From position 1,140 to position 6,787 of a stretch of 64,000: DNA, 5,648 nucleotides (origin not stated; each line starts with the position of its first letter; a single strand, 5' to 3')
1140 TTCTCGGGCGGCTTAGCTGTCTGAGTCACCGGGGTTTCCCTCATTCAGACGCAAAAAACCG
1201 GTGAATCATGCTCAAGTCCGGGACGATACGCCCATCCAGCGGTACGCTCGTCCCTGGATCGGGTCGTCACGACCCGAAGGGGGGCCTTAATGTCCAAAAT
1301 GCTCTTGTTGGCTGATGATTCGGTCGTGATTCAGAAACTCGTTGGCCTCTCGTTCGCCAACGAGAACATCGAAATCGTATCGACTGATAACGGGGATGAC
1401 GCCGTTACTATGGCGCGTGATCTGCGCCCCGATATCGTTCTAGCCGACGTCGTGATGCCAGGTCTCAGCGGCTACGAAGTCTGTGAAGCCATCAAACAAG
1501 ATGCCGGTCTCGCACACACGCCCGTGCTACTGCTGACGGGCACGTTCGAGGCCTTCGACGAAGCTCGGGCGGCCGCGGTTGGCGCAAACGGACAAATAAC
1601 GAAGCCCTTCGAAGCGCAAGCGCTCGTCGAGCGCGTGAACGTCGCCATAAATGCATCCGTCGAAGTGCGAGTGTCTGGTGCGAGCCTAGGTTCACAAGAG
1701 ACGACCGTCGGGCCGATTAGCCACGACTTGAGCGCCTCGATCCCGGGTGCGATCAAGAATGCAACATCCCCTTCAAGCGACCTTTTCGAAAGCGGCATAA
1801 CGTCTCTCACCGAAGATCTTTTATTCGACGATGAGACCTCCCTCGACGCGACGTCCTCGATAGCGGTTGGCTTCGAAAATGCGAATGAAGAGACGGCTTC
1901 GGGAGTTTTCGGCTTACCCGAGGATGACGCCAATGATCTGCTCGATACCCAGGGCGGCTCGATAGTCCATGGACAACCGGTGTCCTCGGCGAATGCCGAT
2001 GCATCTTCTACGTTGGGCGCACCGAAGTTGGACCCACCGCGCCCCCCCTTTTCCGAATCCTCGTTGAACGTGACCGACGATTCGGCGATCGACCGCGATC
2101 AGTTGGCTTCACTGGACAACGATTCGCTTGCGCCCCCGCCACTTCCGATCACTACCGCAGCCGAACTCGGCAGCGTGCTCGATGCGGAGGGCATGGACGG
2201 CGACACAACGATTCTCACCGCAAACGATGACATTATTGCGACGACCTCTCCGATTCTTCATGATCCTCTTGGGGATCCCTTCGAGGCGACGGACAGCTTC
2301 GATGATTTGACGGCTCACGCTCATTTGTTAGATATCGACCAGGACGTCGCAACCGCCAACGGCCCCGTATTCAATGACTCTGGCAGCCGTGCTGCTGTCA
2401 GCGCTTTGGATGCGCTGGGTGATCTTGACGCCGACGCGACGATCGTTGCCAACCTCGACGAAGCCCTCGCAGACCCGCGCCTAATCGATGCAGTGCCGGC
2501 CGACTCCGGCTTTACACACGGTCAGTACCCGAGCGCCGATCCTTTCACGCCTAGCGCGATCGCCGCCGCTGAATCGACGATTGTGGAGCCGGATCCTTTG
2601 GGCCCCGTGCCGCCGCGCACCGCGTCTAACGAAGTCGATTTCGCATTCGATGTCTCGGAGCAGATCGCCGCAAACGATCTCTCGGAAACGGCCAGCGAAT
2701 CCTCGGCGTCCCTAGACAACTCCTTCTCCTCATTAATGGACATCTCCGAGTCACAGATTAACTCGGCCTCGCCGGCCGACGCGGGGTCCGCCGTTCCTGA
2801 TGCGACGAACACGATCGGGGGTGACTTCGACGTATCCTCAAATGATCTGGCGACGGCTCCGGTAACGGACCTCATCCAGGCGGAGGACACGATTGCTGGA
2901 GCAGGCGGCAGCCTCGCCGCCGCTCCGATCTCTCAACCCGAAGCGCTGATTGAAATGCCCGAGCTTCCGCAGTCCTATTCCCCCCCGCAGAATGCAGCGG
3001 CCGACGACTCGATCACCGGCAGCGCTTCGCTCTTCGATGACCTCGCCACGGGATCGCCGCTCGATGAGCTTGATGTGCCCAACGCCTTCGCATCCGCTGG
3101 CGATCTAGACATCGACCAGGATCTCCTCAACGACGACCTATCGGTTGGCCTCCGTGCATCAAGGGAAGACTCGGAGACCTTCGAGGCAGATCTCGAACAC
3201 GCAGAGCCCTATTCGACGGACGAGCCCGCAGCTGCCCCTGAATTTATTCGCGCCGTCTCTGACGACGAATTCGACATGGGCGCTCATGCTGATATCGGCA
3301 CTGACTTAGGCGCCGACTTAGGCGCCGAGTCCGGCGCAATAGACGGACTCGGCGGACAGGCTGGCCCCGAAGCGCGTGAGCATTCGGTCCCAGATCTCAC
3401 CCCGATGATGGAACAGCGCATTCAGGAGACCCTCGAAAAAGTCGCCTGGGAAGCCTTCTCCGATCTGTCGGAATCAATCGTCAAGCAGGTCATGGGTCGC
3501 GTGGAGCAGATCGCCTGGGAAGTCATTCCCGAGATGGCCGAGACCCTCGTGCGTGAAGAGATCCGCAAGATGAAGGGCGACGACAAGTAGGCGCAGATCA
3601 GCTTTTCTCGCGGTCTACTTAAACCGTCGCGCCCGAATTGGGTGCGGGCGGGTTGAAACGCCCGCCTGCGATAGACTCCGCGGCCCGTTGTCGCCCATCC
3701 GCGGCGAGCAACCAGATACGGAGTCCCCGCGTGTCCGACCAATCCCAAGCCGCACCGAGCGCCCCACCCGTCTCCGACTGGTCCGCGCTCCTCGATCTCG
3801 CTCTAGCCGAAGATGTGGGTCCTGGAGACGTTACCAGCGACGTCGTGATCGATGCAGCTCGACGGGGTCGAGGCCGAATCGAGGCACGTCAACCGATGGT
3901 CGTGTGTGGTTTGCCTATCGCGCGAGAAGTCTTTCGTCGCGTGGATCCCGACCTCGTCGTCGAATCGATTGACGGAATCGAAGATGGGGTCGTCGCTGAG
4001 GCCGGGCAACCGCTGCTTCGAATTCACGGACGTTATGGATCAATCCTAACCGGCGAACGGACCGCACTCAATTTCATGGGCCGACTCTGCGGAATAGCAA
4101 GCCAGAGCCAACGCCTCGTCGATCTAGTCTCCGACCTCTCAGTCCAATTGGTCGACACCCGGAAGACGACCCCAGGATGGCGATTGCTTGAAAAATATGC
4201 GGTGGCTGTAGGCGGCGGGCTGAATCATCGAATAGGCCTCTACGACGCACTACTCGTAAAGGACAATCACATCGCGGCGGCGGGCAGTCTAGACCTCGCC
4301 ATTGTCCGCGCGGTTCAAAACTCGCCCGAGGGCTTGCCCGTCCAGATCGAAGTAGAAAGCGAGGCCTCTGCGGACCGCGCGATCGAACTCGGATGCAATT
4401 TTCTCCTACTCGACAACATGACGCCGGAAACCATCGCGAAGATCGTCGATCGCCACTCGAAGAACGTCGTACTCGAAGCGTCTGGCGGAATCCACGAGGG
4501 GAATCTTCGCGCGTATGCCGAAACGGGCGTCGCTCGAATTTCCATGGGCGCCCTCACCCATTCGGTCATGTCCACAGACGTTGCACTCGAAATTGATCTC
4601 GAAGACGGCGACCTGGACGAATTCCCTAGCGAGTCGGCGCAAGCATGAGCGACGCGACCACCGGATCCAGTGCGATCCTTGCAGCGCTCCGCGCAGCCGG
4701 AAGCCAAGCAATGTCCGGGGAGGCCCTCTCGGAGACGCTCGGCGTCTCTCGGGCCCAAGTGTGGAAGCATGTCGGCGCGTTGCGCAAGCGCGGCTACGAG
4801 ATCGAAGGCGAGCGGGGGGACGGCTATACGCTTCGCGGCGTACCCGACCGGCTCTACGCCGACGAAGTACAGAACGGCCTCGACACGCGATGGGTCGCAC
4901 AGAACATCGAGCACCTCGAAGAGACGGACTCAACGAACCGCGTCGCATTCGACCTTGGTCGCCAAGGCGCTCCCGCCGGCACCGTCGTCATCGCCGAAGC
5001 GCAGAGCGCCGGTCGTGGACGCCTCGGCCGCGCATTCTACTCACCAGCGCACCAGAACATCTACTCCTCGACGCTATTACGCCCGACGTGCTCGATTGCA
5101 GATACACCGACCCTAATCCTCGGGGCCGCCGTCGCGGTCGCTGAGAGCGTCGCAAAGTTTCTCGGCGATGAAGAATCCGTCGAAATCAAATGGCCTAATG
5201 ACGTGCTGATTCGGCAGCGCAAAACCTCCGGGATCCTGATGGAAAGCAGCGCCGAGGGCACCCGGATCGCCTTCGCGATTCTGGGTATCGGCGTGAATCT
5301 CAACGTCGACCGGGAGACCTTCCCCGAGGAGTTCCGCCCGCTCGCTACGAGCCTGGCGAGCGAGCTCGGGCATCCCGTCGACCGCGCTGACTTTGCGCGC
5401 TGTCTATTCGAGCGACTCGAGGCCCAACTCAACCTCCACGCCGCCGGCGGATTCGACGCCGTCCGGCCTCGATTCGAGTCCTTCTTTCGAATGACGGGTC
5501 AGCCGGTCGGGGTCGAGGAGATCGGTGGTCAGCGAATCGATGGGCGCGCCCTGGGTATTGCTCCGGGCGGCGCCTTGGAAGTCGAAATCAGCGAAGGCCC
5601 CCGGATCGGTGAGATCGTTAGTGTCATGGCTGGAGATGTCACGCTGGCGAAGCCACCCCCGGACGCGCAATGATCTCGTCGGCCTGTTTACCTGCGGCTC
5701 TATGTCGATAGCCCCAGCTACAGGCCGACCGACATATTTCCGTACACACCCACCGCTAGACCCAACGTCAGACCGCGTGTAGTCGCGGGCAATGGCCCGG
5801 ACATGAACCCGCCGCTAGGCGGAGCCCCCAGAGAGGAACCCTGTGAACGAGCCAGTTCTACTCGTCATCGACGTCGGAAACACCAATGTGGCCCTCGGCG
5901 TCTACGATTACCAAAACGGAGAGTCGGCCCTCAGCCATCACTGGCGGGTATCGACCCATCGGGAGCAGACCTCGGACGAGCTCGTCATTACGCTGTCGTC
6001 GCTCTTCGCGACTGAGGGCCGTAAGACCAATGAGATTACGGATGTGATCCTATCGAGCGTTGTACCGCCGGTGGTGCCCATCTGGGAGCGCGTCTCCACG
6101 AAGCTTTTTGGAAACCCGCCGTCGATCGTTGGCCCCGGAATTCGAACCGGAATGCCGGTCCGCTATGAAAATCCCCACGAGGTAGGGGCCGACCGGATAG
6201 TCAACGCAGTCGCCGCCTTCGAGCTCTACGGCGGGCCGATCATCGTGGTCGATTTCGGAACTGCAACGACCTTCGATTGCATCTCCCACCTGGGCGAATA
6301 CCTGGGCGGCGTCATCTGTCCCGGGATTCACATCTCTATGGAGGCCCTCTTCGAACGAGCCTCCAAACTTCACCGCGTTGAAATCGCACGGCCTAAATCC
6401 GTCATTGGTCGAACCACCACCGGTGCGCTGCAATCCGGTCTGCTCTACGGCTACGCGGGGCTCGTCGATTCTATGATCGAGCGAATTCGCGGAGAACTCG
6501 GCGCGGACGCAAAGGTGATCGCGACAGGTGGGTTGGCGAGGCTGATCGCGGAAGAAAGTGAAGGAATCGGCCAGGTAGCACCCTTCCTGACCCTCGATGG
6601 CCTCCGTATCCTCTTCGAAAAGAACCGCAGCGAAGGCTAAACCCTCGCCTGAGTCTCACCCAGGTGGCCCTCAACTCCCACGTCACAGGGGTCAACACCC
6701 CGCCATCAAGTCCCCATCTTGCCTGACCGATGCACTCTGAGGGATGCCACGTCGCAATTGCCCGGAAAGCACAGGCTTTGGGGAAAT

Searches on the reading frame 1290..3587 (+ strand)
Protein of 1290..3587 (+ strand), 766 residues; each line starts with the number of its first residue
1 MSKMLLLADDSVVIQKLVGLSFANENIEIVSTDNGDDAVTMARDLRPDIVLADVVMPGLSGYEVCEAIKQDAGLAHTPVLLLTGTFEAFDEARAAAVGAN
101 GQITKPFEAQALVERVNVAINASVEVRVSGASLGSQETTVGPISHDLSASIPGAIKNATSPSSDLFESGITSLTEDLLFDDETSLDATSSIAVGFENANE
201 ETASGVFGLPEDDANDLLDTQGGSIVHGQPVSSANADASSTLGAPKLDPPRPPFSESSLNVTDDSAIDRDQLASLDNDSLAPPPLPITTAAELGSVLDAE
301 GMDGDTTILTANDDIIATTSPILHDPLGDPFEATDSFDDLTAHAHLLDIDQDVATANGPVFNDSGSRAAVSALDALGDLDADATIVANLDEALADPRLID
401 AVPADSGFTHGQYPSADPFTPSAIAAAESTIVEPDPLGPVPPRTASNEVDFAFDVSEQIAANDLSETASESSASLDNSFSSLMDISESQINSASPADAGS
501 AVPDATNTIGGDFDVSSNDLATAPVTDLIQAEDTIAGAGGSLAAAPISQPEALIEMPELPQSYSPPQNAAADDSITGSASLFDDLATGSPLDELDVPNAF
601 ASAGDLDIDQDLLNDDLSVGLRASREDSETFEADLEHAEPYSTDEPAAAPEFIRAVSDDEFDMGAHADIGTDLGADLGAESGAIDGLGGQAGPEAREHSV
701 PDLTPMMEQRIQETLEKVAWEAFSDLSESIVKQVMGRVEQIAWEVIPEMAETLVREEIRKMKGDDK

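Call 10: search_protein_families(library=pfam, proteins=[window:1290-3587:+], max_evalue=0.01)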
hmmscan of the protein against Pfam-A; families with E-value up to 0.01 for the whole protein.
window:1290-3587:+ (766 aa): 1 family
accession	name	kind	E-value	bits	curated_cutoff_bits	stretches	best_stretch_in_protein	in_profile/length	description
PF00072.30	Response_reg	-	9.1e-23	81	30.2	1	6-117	2-111/111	Response regulator receiver domain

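Call 32: search_solved_structures(query=window:1290-3587:+, max_evalue=0.001)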
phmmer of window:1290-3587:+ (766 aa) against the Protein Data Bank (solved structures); distinct sequences matched with E-value up to 0.001: 218 (the best 60 are shown).
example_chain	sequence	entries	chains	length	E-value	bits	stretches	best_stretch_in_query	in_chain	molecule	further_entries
9xzo_A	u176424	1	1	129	1.2e-18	70.4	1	1-120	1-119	De novo protein M1X0B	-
3dge_C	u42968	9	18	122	1.5e-16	63.4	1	1-121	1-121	Response regulator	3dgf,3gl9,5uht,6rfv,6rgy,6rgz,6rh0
6azr_B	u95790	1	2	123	1.6e-16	63.4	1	1-121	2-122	Chemotaxis regulator-transmits chemoreceptor signals to flagelllar motor components CheY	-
3nhz_A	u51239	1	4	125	5.3e-16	61.7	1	3-120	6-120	Two component system transcriptional regulator mtrA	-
1mvo_A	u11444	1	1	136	8.4e-16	61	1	1-133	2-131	PhoP response regulator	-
9lbr_A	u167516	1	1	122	1e-15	60.7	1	1-121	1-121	Response regulator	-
4ja2_A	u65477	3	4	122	1.4e-15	60.2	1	1-121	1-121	Response regulator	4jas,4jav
6rh1_C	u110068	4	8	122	1.9e-15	59.8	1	1-121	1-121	Response regulator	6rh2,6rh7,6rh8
2gwr_A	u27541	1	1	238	2e-15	59.7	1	3-123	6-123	DNA-binding response regulator mtrA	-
9g85_A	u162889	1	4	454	3.2e-15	59.1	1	1-117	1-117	Response regulator PleD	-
2wb4_A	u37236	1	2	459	3.3e-15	59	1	1-117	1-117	DIGUANYLATE CYCLASE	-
2zwm_A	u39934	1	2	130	3.9e-15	58.8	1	1-120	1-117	Transcriptional regulatory protein yycF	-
3f6p_A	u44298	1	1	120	4.6e-15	58.5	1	1-118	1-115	Transcriptional regulatory protein yycF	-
9dvt_R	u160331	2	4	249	4.9e-15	58.4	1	5-143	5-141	DNA-binding dual master transcriptional regulator RpaA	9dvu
9g86_A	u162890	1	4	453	6.9e-15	58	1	4-117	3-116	Response regulator PleD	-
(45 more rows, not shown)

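Call 35: search_protein_families(library=ncbifam, proteins=[window:1290-3587:+], max_evalue=0.01)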
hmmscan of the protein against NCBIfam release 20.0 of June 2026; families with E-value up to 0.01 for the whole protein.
window:1290-3587:+ (766 aa): 89 families (the best 25 are shown)
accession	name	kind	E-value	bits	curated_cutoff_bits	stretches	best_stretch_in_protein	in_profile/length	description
TIGR02154.1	PhoB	equivalog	7.9e-21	74.4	296.2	1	1-127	1-127/226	phosphate regulon transcriptional regulator PhoB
NF007135.0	PRK09581.1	equivalog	1.1e-20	74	474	1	1-117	1-117/457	PleD family two-component system response regulator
NF040689.1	MtrAB_MtrA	equivalog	1.5e-19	70.3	300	1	6-123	2-116/219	MtrAB system response regulator MtrA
NF033120.0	vanR_FM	exception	2e-16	60.3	460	1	5-124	6-122/231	vancomycin resistance response regulator transcription factor, VanR-F/VanR-M family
NF041866.1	EpsW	equivalog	2.6e-16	59.4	200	1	4-123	7-128/131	exopolysaccharide biosynthesis response regulator EpsW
NF045991.1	RespRegCtrARhodob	equivalog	5.5e-16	59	350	1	5-123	4-119/224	response regulator transcription factor CtrA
NF045944.1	ResRegRpaBCyano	equivalog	3.1e-15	56.2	330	1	6-122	1-114/229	response regulator transcription factor RpaB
NF040534.1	resp_reg_YycF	equivalog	3.6e-15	55.8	340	1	4-141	2-136/231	response regulator YycF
NF033117.2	vanR_ACDEGLN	exception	7.9e-15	55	350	1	6-119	2-112/226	VanR-ABDEGLN family response regulator transcription factor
NF041733.1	resp_reg_CseB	equivalog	5.6e-14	52.1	350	1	5-123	3-118/228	two-component system response regulator CseB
NF041367.1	CheY_Halo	equivalog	6.4e-14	52.3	200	1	6-117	2-111/114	chemotaxis protein CheY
NF007546.0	PRK10161.1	equivalog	1.3e-13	51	471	1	1-145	1-144/229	phosphate response regulator transcription factor PhoB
NF012227.0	AdeR_RR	equivalog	2.6e-13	50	340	1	2-120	11-126/239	efflux system response regulator transcription factor AdeR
NF008296.0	PRK11083.1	equivalog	4.1e-13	49.3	273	1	4-123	5-121/228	two-component system response regulator CreB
TIGR02875.1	spore_0_A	equivalog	6.1e-13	48.6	200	1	8-157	8-158/262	sporulation transcription factor Spo0A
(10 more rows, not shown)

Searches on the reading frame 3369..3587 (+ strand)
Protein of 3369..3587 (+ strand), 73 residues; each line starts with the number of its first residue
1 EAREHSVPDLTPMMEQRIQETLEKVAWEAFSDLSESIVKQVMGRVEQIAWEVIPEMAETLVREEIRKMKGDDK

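Call 78: search_solved_structures(query=window:3369-3587:+, max_evalue=10, show_alignments=2)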
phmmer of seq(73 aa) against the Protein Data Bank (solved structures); distinct sequences matched with E-value up to 10: 1.
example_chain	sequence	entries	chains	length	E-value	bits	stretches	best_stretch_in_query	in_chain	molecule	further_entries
8ugc_A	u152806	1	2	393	0.0024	21.7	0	25-61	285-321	FD15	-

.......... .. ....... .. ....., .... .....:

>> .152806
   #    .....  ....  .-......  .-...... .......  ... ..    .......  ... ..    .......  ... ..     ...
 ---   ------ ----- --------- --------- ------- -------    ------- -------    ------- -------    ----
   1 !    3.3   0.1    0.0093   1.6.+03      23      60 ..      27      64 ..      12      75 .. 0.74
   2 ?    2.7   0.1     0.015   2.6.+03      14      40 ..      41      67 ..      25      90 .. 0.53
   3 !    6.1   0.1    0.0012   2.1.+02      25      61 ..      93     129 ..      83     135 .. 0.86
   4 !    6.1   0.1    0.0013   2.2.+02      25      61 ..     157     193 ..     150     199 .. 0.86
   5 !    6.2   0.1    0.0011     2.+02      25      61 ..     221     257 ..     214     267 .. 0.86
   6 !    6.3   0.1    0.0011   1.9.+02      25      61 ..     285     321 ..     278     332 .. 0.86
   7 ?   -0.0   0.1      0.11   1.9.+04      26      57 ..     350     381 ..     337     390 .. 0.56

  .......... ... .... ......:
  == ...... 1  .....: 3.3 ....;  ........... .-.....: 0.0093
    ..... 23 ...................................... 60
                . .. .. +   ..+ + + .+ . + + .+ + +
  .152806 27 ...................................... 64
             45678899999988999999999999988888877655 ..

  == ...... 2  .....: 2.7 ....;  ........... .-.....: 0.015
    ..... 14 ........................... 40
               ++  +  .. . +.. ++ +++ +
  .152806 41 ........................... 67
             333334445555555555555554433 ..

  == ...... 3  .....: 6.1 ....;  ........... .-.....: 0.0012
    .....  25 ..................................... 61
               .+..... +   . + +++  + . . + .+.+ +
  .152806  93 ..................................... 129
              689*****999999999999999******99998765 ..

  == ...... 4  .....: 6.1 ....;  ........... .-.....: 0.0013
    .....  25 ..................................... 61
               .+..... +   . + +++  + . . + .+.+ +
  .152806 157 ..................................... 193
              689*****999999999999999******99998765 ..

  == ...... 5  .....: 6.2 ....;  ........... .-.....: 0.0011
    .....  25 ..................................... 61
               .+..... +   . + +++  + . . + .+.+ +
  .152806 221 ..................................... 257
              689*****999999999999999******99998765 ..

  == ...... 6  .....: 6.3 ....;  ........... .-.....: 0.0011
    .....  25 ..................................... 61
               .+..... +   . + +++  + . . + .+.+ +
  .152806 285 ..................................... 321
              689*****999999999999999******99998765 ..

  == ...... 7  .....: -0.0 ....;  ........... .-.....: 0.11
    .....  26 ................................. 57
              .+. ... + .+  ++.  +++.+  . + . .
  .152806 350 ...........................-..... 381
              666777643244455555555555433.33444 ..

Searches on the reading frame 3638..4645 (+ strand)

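Call 10: search_protein_families(library=pfam, proteins=[window:3638-4645:+], max_evalue=0.01)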
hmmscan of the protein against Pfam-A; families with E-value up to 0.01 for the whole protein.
window:3638-4645:+ (336 aa): 2 families
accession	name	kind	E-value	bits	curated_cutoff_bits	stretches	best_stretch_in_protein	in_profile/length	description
PF01729.25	QRPTase_C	-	4.4e-52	176.7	23.1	1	153-317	1-168/169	Quinolinate phosphoribosyl transferase, C-terminal domain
PF02749.22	QRPTase_N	-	8.1e-20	71.3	27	1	64-151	1-82/82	Quinolinate phosphoribosyl transferase, N-terminal domain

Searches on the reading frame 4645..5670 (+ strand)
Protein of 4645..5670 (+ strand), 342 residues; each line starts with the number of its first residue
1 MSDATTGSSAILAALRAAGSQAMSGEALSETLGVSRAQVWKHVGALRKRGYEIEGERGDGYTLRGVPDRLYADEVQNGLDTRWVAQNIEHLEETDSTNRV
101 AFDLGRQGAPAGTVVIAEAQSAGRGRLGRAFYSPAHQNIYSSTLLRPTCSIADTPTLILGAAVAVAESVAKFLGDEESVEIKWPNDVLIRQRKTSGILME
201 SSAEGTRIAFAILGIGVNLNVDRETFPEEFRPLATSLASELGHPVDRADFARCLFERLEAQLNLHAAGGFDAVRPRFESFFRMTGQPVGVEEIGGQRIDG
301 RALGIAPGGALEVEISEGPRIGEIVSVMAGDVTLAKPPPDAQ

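Call 10: search_protein_families(library=pfam, proteins=[window:4645-5670:+], max_evalue=0.01)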
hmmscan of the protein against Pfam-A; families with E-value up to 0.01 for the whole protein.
window:4645-5670:+ (342 aa): 7 families
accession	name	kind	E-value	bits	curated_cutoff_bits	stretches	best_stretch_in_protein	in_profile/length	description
PF03099.24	BPL_LplA_LipB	-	3.6e-18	66.2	21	1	94-218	5-133/133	Biotin/lipoate A/B protein ligase family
PF08279.18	HTH_11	-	1.6e-12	47.6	25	1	10-61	4-54/55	HTH domain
PF16917.10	BPL_LplA_LipB_2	-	1.5e-06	28.3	27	1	122-277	24-181/183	Biotin/lipoate A/B protein ligase family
PF02237.23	BPL_C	-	3.4e-05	24.1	21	1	285-332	3-45/48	Biotin protein ligase C terminal domain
PF13412.12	HTH_24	-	0.0024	17.9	21.9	1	11-51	8-46/48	Winged helix-turn-helix DNA-binding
PF02082.26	Rrf2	-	0.0048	17.5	30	1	9-80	9-82/132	Iron-dependent Transcriptional regulator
PF13663.11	DUF4148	-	0.0089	16.9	27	0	5-56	5-58/62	Domain of unknown function (DUF4148)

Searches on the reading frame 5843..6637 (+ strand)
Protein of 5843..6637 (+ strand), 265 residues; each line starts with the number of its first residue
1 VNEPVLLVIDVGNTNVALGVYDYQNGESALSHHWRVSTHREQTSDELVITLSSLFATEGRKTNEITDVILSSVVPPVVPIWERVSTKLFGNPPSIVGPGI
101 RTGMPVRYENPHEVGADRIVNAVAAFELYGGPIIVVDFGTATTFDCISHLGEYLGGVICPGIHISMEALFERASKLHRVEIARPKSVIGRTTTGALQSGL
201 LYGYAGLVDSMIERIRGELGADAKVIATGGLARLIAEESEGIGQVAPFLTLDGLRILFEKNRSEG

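Call 10: search_protein_families(library=pfam, proteins=[window:5843-6637:+], max_evalue=0.01)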
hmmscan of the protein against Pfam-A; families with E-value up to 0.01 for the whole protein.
window:5843-6637:+ (265 aa): 1 family
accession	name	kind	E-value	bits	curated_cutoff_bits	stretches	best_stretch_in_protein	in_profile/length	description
PF03309.20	Pan_kinase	-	1.2e-74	251.1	24.7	1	6-214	1-205/205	Type III pantothenate kinase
